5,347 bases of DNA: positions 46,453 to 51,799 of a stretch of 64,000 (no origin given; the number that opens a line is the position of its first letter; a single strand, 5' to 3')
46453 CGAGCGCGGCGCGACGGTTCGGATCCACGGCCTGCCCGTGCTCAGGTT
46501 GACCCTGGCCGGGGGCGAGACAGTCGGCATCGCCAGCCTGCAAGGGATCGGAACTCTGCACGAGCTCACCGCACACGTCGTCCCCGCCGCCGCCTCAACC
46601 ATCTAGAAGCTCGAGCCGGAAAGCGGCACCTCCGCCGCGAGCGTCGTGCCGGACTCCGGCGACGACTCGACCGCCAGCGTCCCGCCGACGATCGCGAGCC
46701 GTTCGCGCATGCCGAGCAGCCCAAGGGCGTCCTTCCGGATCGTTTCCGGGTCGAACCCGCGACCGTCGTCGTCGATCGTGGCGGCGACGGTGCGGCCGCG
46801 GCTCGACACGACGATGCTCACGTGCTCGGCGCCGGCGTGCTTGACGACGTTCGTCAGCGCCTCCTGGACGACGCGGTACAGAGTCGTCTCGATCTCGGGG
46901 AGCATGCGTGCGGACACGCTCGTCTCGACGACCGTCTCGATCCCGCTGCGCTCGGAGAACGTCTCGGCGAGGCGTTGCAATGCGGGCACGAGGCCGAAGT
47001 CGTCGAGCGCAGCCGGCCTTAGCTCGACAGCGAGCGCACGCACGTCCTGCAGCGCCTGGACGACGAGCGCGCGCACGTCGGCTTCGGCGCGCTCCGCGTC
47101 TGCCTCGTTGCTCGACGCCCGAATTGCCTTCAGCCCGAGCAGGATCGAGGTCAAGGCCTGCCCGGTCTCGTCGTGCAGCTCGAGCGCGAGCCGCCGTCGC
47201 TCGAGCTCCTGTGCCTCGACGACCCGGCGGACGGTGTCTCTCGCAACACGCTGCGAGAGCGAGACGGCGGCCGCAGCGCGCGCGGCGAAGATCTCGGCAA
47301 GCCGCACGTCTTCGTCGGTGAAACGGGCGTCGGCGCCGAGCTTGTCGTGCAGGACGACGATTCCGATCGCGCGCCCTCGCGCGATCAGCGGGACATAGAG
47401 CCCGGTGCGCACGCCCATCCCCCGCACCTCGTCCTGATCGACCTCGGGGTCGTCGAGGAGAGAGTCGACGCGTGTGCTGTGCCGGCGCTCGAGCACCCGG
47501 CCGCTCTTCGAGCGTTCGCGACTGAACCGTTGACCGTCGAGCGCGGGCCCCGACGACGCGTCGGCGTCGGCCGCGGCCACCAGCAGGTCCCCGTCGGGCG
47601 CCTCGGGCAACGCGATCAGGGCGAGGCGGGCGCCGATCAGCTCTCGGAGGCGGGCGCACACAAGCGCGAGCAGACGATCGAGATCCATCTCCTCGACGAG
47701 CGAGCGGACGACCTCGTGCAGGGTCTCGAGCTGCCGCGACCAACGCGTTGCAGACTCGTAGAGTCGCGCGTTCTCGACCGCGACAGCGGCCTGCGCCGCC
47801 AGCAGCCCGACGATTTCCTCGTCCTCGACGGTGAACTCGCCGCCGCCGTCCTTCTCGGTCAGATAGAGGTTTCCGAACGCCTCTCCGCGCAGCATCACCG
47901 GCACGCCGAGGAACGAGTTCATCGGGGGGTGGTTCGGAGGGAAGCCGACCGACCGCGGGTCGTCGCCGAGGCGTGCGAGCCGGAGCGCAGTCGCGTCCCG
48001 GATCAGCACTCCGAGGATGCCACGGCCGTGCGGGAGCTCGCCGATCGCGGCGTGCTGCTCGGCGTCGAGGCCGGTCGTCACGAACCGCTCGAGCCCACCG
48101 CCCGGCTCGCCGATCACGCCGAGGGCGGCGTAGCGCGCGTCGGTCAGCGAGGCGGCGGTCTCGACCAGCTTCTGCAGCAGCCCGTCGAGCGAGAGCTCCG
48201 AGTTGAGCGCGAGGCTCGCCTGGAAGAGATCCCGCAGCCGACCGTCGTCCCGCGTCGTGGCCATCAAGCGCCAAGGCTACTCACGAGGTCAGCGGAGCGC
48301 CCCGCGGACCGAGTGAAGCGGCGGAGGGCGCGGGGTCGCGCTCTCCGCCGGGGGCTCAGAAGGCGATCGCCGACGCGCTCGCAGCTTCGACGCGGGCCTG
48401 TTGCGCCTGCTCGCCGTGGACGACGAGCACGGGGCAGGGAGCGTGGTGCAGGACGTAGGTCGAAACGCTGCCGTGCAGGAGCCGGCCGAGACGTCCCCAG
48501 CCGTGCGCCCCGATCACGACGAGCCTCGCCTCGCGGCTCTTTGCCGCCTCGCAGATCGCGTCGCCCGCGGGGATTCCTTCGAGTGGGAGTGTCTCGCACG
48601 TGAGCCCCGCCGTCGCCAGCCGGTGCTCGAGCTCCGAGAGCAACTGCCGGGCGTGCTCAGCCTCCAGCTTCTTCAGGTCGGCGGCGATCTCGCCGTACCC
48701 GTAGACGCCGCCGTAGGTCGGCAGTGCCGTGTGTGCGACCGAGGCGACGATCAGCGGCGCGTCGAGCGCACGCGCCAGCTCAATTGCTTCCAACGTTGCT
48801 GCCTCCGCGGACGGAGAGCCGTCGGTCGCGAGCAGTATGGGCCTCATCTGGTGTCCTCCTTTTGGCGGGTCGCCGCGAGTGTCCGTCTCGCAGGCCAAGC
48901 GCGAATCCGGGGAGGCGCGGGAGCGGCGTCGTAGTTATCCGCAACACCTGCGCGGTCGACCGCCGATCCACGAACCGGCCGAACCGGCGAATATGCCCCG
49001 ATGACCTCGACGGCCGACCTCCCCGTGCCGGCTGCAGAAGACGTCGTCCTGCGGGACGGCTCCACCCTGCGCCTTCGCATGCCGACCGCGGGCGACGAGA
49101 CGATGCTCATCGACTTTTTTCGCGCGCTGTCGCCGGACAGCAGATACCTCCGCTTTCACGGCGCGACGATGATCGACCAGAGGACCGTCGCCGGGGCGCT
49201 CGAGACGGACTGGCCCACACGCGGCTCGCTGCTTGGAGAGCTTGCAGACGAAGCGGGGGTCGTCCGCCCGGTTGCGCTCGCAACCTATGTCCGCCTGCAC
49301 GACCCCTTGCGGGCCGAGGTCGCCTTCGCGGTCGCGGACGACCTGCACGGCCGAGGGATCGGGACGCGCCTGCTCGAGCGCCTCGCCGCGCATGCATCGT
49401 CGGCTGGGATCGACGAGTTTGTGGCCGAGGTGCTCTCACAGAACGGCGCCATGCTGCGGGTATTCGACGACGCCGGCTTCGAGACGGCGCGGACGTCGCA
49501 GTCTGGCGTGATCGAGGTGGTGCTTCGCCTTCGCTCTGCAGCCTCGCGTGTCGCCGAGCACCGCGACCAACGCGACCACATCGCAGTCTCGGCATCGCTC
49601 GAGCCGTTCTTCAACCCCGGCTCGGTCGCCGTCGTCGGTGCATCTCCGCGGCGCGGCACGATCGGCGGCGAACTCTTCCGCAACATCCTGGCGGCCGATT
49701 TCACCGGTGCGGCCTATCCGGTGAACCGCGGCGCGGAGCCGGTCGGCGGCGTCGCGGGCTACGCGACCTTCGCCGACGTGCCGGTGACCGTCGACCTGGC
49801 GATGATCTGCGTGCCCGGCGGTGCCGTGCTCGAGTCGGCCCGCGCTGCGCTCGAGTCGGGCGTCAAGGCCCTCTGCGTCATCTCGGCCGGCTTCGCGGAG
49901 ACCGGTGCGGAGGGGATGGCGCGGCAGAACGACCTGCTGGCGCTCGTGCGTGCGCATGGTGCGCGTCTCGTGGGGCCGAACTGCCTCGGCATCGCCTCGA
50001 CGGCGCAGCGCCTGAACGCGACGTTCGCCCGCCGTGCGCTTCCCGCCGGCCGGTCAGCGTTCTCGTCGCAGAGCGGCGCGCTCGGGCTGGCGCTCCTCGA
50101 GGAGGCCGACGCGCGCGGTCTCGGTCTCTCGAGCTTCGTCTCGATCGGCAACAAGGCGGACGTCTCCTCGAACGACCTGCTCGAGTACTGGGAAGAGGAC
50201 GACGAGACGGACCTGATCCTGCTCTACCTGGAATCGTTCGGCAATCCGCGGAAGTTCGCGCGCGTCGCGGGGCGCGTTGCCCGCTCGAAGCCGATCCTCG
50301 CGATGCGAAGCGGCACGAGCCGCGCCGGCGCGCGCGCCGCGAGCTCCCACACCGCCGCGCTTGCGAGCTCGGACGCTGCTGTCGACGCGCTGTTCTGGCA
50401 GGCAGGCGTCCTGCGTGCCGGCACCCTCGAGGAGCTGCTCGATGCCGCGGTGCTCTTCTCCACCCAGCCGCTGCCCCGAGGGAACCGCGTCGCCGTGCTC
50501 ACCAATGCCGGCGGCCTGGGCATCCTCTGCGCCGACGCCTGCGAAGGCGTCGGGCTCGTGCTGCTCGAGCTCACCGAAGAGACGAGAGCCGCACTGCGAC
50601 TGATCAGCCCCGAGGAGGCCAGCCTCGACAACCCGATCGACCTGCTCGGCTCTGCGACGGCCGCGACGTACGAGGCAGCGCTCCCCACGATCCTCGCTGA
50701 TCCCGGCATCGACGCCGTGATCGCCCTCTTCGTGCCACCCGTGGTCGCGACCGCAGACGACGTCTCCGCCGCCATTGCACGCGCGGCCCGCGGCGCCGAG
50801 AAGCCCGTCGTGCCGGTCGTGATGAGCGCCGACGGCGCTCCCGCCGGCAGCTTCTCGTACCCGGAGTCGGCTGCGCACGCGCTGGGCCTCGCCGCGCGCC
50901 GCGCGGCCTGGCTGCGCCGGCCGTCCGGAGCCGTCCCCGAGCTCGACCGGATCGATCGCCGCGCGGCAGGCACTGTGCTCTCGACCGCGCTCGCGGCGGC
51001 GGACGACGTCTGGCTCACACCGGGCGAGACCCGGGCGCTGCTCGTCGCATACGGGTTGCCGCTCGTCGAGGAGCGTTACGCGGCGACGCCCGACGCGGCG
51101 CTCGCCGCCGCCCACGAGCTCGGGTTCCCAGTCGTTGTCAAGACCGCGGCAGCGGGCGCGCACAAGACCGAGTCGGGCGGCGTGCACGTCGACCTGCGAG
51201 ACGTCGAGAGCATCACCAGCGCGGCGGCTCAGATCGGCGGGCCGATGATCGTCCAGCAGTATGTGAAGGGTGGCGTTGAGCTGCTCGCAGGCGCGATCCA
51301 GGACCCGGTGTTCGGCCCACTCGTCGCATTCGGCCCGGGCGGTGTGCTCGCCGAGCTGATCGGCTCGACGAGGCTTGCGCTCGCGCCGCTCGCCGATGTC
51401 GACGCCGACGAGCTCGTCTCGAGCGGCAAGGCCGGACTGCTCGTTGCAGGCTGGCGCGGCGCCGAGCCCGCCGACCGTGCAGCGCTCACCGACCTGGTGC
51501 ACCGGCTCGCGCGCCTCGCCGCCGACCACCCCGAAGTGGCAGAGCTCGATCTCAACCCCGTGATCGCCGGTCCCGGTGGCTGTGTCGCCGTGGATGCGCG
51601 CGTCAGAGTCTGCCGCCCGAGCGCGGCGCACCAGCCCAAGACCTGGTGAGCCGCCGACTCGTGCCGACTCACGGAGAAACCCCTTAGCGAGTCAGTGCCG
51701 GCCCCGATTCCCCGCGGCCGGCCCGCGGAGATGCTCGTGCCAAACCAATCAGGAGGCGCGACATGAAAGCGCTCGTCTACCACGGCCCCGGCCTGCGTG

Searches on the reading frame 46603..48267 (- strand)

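Call 28: search_protein_families(library=pfam, proteins=[window:46603-48267:-], max_evalue=0.00001)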
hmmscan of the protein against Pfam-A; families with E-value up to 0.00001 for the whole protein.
window:46603-48267:- (554 aa): 6 families
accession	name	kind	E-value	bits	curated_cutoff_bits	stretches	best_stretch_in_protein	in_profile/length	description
PF13185.12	GAF_2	-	1.1e-33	116.8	28.6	2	194-335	2-135/136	GAF domain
PF01590.32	GAF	-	1.1e-30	107.4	22.4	2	195-335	1-133/133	GAF domain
PF02518.31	HATPase_c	-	3.3e-14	53.7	26.4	1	460-549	3-109/111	Histidine kinase-, DNA gyrase B-, and HSP90-like ATPase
PF13492.12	GAF_3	-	8.7e-14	52.5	27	1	196-335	2-127/129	GAF domain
PF07730.19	HisKA_3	-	2e-11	44.7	24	1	356-421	1-68/68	Histidine kinase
PF13581.12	HATPase_c_2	-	1.8e-06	28.4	27.4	1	465-515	34-89/127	Histidine kinase-like ATPase domain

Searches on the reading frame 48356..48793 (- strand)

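Call 28: search_protein_families(library=pfam, proteins=[window:48356-48793:-], max_evalue=0.00001)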
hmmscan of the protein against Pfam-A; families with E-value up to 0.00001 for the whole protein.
window:48356-48793:- (145 aa): 1 family
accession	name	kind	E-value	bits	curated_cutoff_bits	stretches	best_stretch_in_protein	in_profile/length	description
PF00582.32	Usp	-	2e-26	93.6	24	1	2-126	21-141/141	Universal stress protein family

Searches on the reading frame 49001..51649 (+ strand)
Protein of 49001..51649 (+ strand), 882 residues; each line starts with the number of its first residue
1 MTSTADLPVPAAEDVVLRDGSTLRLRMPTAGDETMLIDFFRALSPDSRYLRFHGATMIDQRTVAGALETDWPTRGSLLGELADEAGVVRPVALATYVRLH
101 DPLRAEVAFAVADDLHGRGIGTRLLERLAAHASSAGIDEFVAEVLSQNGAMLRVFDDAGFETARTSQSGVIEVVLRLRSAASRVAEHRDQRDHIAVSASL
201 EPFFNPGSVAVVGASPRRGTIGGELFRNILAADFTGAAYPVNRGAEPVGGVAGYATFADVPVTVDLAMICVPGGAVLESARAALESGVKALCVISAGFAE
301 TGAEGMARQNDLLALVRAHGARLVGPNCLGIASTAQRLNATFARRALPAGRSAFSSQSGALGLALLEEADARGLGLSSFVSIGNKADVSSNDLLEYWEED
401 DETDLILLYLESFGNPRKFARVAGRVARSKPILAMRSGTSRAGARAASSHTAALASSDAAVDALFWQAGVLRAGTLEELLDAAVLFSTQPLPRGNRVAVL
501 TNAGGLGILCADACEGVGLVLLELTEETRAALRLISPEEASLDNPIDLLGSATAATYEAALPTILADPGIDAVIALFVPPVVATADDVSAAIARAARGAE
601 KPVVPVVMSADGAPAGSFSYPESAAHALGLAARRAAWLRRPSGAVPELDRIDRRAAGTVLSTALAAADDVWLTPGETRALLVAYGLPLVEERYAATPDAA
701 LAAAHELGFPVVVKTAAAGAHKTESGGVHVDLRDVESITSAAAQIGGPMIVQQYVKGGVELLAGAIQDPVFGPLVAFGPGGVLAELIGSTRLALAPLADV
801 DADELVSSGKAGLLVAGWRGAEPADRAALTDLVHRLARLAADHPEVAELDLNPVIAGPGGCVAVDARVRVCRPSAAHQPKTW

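Call 28: search_protein_families(library=pfam, proteins=[window:49001-51649:+], max_evalue=0.00001)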
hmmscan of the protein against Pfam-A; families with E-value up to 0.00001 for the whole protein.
window:49001-51649:+ (882 aa): 7 families
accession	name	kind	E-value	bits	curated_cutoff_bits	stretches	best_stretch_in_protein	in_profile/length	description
PF13549.11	ATP-grasp_5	-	5.2e-57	193.2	27.6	1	666-870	4-221/221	ATP-grasp domain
PF13607.11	Succ_CoA_lig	-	7e-53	178.5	27.4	1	349-485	1-137/138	Succinyl-CoA ligase like flavodoxin domain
PF13380.12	CoA_binding_2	-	3.8e-19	69.7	22.8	1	208-332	2-114/116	CoA binding domain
PF19045.5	Ligase_CoA_2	-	4.4e-12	46.8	23.7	1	497-606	1-115/162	Ligase-CoA domain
PF00583.31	Acetyltransf_1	-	1.9e-08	35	20.7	1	68-160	24-116/116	Acetyltransferase (GNAT) family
PF02629.25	CoA_binding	-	4e-07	31.1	22.3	1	206-297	3-97/97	CoA binding domain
PF13302.13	Acetyltransf_3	-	4.1e-06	28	25.4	0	85-161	63-138/138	Acetyltransferase (GNAT) domain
